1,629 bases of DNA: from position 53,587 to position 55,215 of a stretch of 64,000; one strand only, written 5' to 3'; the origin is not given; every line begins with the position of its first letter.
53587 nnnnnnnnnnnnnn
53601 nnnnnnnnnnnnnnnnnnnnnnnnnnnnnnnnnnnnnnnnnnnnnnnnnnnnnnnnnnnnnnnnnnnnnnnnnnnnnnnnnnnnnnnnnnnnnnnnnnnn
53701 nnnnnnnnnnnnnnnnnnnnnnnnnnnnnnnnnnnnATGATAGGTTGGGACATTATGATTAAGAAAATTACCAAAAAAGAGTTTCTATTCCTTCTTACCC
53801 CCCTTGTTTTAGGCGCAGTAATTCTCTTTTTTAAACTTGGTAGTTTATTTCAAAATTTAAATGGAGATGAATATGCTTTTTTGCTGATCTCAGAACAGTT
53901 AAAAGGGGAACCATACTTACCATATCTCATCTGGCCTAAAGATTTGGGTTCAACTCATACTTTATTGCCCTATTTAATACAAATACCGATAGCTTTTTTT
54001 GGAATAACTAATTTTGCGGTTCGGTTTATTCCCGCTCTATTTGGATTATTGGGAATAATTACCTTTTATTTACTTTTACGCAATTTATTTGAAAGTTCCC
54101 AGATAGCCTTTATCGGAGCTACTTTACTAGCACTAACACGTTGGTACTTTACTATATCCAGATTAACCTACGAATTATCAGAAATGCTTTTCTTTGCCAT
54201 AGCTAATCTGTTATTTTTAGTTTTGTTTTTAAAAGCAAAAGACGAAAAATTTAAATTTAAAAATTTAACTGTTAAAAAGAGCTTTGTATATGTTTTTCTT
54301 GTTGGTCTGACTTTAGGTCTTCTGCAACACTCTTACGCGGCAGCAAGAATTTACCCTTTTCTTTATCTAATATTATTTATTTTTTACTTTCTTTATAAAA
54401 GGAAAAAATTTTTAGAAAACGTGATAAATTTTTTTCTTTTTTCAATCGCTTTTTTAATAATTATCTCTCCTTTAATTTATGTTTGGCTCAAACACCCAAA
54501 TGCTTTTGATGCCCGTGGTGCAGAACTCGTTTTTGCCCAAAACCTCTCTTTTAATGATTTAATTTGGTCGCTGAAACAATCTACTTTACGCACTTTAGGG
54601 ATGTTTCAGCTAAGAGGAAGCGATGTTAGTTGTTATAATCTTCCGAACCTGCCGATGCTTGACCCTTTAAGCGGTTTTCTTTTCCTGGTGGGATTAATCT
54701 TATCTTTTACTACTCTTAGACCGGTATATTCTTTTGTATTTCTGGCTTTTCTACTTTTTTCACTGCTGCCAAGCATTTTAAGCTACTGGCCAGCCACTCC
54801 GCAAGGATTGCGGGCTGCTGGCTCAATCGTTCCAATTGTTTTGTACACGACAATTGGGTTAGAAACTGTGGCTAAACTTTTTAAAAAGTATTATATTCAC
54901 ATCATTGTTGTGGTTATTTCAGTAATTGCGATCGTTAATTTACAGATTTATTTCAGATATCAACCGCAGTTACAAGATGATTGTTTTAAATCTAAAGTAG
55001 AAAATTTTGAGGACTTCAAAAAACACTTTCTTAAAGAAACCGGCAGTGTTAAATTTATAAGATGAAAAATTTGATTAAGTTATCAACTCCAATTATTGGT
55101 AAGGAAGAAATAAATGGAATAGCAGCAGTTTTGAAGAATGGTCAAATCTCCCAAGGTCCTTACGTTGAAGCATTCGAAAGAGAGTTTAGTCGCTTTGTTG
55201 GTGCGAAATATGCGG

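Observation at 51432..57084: Arn-like module: two ArnT-like GT-C enzymes, ArnC-like GT2, aminotransferase and dehydrogenase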

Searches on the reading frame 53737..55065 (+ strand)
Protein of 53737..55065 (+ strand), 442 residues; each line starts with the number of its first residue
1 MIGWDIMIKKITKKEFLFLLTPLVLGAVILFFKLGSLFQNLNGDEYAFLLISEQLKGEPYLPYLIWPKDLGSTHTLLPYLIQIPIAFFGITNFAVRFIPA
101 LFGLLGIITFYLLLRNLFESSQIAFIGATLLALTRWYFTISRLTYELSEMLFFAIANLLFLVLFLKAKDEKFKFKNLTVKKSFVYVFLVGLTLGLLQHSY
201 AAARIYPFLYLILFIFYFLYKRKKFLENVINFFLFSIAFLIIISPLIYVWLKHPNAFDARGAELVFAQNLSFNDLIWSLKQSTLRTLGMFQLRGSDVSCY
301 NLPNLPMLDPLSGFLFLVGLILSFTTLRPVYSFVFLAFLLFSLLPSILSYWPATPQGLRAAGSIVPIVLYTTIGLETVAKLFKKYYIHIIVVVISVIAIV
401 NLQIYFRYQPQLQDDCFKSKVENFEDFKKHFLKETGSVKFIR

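Call 3: search_protein_families(library=pfam, proteins=[window:53737-55065:+], max_evalue=0.01)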
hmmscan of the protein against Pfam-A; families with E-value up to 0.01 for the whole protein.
window:53737-55065:+ (442 aa): 2 families
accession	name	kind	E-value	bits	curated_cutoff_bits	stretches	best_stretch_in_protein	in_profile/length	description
PF02366.24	PMT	-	2.3e-07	31.1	22.7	1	86-251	76-236/245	Dolichyl-phosphate-mannose-protein mannosyltransferase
PF13231.12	PMT_2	-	1.2e-06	29.3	26.1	1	77-248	6-159/160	Dolichyl-phosphate-mannose-protein mannosyltransferase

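Call 4: search_protein_families(library=ncbifam, proteins=[window:53737-55065:+], max_evalue=0.01)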
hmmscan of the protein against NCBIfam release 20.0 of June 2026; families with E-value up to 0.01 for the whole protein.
window:53737-55065:+ (442 aa): 2 families
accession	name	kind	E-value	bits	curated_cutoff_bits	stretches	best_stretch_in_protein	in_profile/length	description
TIGR04154.1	archaeo_STT3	subfamily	6.9e-08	31.3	450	1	92-242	95-250/831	oligosaccharyl transferase, archaeosortase A system-associated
TIGR03663.1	TIGR03663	subfamily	2.2e-05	23.7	126.25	1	76-429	54-394/435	flippase activity-associated protein Agl23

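Call 11: search_solved_structures(query=window:53737-55065:+, max_evalue=1, show_alignments=2)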
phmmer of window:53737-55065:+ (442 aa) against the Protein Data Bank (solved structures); distinct sequences matched with E-value up to 1: 1.
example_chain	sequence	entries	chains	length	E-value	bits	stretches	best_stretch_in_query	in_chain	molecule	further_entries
7w5z_R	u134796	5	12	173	0.11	14.8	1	95-158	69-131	Cytochrome c oxidase subunit TT18 | Transmembrane protein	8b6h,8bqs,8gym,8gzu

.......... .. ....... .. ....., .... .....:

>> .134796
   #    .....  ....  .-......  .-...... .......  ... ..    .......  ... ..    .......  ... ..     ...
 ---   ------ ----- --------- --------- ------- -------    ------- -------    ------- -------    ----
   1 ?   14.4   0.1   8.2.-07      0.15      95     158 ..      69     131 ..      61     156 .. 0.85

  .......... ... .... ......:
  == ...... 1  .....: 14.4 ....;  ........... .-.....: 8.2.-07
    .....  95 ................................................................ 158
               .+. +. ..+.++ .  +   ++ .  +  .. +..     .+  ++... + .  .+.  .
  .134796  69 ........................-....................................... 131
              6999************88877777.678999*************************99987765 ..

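Call 24: find_homologous_proteins(query=window:53737-55065:+, max_evalue=0.001)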
Query window:53737-55065:+ (442 aa): 20 proteins with E <= 0.001 among 8000 candidates.
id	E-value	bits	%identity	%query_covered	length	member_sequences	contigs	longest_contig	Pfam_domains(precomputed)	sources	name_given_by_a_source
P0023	1.5e-275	932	100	99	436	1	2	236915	PF02366.25,PF13231.13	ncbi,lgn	-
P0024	9.1e-225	765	82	99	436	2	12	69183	-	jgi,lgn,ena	-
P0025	5.0e-129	449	49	93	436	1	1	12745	PF02366.25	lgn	-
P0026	9.0e-128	445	50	97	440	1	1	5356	PF02366.25,PF13231.13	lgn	-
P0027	4.0e-126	440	49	99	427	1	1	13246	PF13231.13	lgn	-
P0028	2.8e-124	434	49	93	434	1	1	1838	-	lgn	-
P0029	1.2e-123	432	47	99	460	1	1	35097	-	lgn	-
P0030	7.1e-123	429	48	97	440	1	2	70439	PF02366.25,PF13231.13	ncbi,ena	-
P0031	2.8e-30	124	31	93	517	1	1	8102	PF02366.25,PF13231.13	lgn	-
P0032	8.0e-25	106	29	89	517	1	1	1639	PF13231.13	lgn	-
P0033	2.1e-19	88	30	66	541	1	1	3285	PF13231.13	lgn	-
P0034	4.0e-16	77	28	87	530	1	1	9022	PF13231.13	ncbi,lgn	-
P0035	1.5e-14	72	28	79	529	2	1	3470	PF02366.25,PF13231.13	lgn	-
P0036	2.1e-10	58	27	68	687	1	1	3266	PF13231.13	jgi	jgi:4-amino-4-deoxy-L-arabinose transferase-like glycosyltransferase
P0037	2.2e-10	58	27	77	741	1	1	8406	PF13231.13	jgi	jgi:hypothetical protein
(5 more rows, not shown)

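Call 25: find_encoding_contigs(protein=P0023, flank=3000, max_places=2)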
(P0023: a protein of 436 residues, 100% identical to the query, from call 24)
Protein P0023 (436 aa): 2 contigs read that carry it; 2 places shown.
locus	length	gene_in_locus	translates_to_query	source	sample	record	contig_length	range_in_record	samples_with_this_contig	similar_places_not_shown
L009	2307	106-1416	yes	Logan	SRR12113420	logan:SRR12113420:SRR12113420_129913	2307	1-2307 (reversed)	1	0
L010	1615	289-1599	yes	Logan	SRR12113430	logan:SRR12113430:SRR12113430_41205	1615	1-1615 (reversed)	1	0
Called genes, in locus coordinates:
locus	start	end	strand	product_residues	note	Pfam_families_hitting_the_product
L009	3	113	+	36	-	?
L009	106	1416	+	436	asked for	PF02366:PMT, PF13231:PMT_2 (weak)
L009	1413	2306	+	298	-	?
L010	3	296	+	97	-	?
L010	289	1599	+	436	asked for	PF02366:PMT, PF13231:PMT_2 (weak)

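Call 26: find_encoding_contigs(protein=P0024, flank=10000, max_places=2)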
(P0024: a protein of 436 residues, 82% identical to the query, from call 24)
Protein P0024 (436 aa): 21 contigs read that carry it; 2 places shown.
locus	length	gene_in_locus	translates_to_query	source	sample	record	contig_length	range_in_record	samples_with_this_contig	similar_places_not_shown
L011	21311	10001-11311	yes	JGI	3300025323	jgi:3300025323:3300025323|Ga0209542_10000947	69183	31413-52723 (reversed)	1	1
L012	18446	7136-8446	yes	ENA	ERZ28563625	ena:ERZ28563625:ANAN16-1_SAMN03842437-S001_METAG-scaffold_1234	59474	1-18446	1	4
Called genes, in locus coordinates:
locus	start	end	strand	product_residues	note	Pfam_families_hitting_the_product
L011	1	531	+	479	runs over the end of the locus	PF01943:Polysacc_synt, PF13440:Polysacc_synt_3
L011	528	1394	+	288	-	PF00535:Glycos_transf_2, PF03071:GNT-I (weak), PF10111:Glyco_tranf_2_2, PF13641:Glyco_tranf_2_3, PF13632:Glyco_trans_2_3 (weak)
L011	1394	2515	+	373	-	PF13439:Glyco_transf_4, PF00534:Glycos_transf_1, PF13692:Glyco_trans_1_4, PF20706:GT4-conflict (weak)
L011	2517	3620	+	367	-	PF20706:GT4-conflict (weak), PF00534:Glycos_transf_1, PF13692:Glyco_trans_1_4, PF13524:Glyco_trans_1_2 (weak)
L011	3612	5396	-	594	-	-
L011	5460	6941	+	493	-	PF09852:DUF2079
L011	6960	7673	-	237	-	PF05401:NodS (weak), PF13489:Methyltransf_23, PF07942:CARME (faint), PF00398:RrnaAD (weak), PF13847:Methyltransf_31, PF08241:Methyltransf_11, PF08242:Methyltransf_12, PF13649:Methyltransf_25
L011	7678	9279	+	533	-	PF13231:PMT_2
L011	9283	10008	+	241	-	PF00535:Glycos_transf_2, PF10111:Glyco_tranf_2_2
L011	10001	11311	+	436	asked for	-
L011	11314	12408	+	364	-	PF00155:Aminotran_1_2, PF00266:Aminotran_5, PF01041:DegT_DnrJ_EryC1, PF01053:Cys_Met_Meta_PP (weak), PF01212:Beta_elim_lyase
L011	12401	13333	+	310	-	PF01408:GFO_IDH_MocA, PF22725:GFO_IDH_MocA_C3, PF02894:GFO_IDH_MocA_C (weak)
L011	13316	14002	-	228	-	PF00535:Glycos_transf_2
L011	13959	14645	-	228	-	PF00702:Hydrolase, PF13419:HAD_2, PF13242:Hydrolase_like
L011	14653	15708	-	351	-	PF02655:ATP-grasp_3 (weak)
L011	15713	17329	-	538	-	PF02776:TPP_enzyme_N, PF00205:TPP_enzyme_M, PF02775:TPP_enzyme_C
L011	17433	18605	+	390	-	PF13439:Glyco_transf_4, PF20706:GT4-conflict, PF00534:Glycos_transf_1, PF13692:Glyco_trans_1_4, PF13524:Glyco_trans_1_2 (weak)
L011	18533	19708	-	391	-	PF13472:Lipase_GDSL_2 (faint)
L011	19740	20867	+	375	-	PF13439:Glyco_transf_4, PF20706:GT4-conflict (weak), PF00534:Glycos_transf_1, PF13692:Glyco_trans_1_4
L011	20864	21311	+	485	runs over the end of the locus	PF09852:DUF2079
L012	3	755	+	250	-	?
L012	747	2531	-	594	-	-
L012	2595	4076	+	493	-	PF09852:DUF2079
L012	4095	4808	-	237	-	PF05401:NodS (weak), PF13489:Methyltransf_23, PF07942:CARME (faint), PF00398:RrnaAD (weak), PF13847:Methyltransf_31, PF08241:Methyltransf_11, PF08242:Methyltransf_12, PF13649:Methyltransf_25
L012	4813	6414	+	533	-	PF13231:PMT_2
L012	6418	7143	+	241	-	PF00535:Glycos_transf_2, PF10111:Glyco_tranf_2_2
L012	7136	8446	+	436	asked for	-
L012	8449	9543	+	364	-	PF00155:Aminotran_1_2, PF00266:Aminotran_5, PF01041:DegT_DnrJ_EryC1, PF01053:Cys_Met_Meta_PP (weak), PF01212:Beta_elim_lyase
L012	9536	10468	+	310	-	PF01408:GFO_IDH_MocA, PF22725:GFO_IDH_MocA_C3, PF02894:GFO_IDH_MocA_C (weak)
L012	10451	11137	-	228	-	PF00535:Glycos_transf_2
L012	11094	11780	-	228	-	PF00702:Hydrolase, PF13419:HAD_2, PF13242:Hydrolase_like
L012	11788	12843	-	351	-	PF02655:ATP-grasp_3 (weak)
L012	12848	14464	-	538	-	PF02776:TPP_enzyme_N, PF00205:TPP_enzyme_M, PF02775:TPP_enzyme_C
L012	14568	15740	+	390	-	PF13439:Glyco_transf_4, PF20706:GT4-conflict, PF00534:Glycos_transf_1, PF13692:Glyco_trans_1_4, PF13524:Glyco_trans_1_2 (weak)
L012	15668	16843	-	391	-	PF13472:Lipase_GDSL_2 (faint)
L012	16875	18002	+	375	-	PF13439:Glyco_transf_4, PF20706:GT4-conflict (weak), PF00534:Glycos_transf_1, PF13692:Glyco_trans_1_4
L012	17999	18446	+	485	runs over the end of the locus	PF09852:DUF2079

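Call 27: find_encoding_contigs(protein=P0030, flank=10000, max_places=2)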
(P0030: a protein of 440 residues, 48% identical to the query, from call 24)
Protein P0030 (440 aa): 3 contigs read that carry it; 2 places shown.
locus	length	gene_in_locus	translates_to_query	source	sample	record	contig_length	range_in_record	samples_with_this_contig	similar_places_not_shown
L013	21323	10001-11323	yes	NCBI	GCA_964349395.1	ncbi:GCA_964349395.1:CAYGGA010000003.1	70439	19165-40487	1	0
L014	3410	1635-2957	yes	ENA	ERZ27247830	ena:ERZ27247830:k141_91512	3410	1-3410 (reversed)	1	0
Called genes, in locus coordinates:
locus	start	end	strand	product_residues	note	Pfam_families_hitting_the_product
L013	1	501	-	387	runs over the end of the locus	PF13439:Glyco_transf_4 (weak), PF00534:Glycos_transf_1, PF13692:Glyco_trans_1_4, PF13524:Glyco_trans_1_2 (weak)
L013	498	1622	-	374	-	PF13439:Glyco_transf_4, PF13579:Glyco_trans_4_4, PF20706:GT4-conflict, PF00534:Glycos_transf_1, PF13692:Glyco_trans_1_4, PF13524:Glyco_trans_1_2 (weak)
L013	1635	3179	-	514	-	-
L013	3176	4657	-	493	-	PF09852:DUF2079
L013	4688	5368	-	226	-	PF00535:Glycos_transf_2, PF10111:Glyco_tranf_2_2, PF13641:Glyco_tranf_2_3 (faint)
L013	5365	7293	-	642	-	-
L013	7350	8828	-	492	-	PF09852:DUF2079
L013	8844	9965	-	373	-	PF13439:Glyco_transf_4, PF20706:GT4-conflict, PF00534:Glycos_transf_1, PF13692:Glyco_trans_1_4, PF13524:Glyco_trans_1_2 (weak)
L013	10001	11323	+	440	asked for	PF02366:PMT, PF13231:PMT_2 (weak)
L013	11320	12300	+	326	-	PF01408:GFO_IDH_MocA, PF22725:GFO_IDH_MocA_C3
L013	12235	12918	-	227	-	PF00535:Glycos_transf_2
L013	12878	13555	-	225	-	PF00702:Hydrolase, PF12710:HAD (faint), PF13419:HAD_2, PF13242:Hydrolase_like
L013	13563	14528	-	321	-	PF02655:ATP-grasp_3 (weak)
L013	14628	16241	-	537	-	PF02776:TPP_enzyme_N, PF00205:TPP_enzyme_M, PF02775:TPP_enzyme_C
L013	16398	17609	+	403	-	PF13472:Lipase_GDSL_2 (faint)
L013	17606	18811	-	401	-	PF13439:Glyco_transf_4, PF00534:Glycos_transf_1, PF13692:Glyco_trans_1_4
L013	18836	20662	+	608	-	-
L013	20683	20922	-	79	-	-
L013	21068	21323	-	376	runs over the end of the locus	PF13439:Glyco_transf_4 (weak), PF00534:Glycos_transf_1, PF13692:Glyco_trans_1_4, PF13524:Glyco_trans_1_2 (weak)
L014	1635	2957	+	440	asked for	PF02366:PMT, PF13231:PMT_2 (weak)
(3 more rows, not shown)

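Call 28: find_encoding_contigs(protein=P0029, flank=10000, max_places=2)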
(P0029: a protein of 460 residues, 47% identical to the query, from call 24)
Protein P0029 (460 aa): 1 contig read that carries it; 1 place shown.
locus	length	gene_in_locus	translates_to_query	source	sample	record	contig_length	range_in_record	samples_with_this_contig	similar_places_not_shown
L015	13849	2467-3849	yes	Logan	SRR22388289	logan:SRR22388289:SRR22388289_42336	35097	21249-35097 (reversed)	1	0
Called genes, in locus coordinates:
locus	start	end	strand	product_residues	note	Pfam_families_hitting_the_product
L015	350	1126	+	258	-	PF11967:RecO_N, PF02565:RecO_C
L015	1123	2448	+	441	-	PF00587:tRNA-synt_2b (weak), PF03129:HGTP_anticodon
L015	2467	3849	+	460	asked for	-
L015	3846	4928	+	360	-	PF01041:DegT_DnrJ_EryC1, PF01053:Cys_Met_Meta_PP (weak), PF00266:Aminotran_5, PF01212:Beta_elim_lyase (weak)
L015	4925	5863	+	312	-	PF01408:GFO_IDH_MocA, PF22725:GFO_IDH_MocA_C3, PF02894:GFO_IDH_MocA_C (faint)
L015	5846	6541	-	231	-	PF00535:Glycos_transf_2, PF13641:Glyco_tranf_2_3 (weak)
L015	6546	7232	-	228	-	PF00702:Hydrolase, PF13419:HAD_2, PF13242:Hydrolase_like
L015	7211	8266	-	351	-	PF02655:ATP-grasp_3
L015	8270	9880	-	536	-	PF02776:TPP_enzyme_N, PF00205:TPP_enzyme_M, PF02775:TPP_enzyme_C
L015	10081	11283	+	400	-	PF13472:Lipase_GDSL_2 (faint)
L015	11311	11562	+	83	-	-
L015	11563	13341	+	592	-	PF02543:Carbam_trans_N, PF16861:Carbam_trans_C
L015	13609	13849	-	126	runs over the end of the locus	-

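Call 36: find_related_loci(query=A2, collection=genome_contigs, flank=10000)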
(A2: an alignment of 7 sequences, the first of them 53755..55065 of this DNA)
Query A2 (436 aa) in genome_contigs; peptide patterns used: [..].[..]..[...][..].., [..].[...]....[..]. (x = any residue, [..] = any of these).
121 stretches matched a pattern; 1 encode a relative of the query (tblastn E <= 1e-3); 1 distinct loci.
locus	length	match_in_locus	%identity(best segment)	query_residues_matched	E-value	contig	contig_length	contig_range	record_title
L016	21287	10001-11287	48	8-436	5e-127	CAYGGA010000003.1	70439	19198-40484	MAG TPA_asm: uncultured Gammaproteobacteria bacterium isolate ERP113451_co3_23 genome assembly, contig: NODE_152_length_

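Call 37: find_related_loci(query=A2, collection=metagenome_contigs, flank=10000)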
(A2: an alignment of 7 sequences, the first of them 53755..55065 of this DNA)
Query A2 (436 aa) in metagenome_contigs; peptide patterns used: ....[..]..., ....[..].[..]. (x = any residue, [..] = any of these).
106 stretches matched a pattern; 1 encode a relative of the query (tblastn E <= 1e-3); 1 distinct loci.
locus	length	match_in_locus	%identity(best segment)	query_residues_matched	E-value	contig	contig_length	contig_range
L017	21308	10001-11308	82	1-436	0e+0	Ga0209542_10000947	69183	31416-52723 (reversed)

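Call 38: find_encoding_contigs(protein=P0025, flank=10000, max_places=1)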
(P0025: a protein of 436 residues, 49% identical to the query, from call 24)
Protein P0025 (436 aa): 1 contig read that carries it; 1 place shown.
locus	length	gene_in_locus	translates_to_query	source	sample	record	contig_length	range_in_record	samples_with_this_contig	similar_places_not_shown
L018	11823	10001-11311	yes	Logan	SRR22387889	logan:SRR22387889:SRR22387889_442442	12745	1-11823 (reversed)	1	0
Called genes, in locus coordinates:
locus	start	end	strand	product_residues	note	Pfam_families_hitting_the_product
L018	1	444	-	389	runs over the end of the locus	PF13439:Glyco_transf_4 (weak), PF00534:Glycos_transf_1, PF13692:Glyco_trans_1_4, PF13524:Glyco_trans_1_2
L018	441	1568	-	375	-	PF13439:Glyco_transf_4, PF13579:Glyco_trans_4_4, PF20706:GT4-conflict, PF00534:Glycos_transf_1, PF13692:Glyco_trans_1_4, PF13524:Glyco_trans_1_2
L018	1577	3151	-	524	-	PF13231:PMT_2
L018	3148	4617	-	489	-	PF09852:DUF2079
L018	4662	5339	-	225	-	PF00535:Glycos_transf_2, PF10111:Glyco_tranf_2_2, PF13641:Glyco_tranf_2_3 (weak)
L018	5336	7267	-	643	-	-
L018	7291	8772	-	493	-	PF09852:DUF2079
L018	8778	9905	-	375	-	PF13439:Glyco_transf_4, PF20706:GT4-conflict, PF00534:Glycos_transf_1, PF13692:Glyco_trans_1_4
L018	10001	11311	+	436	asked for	PF02366:PMT (weak)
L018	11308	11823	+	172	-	?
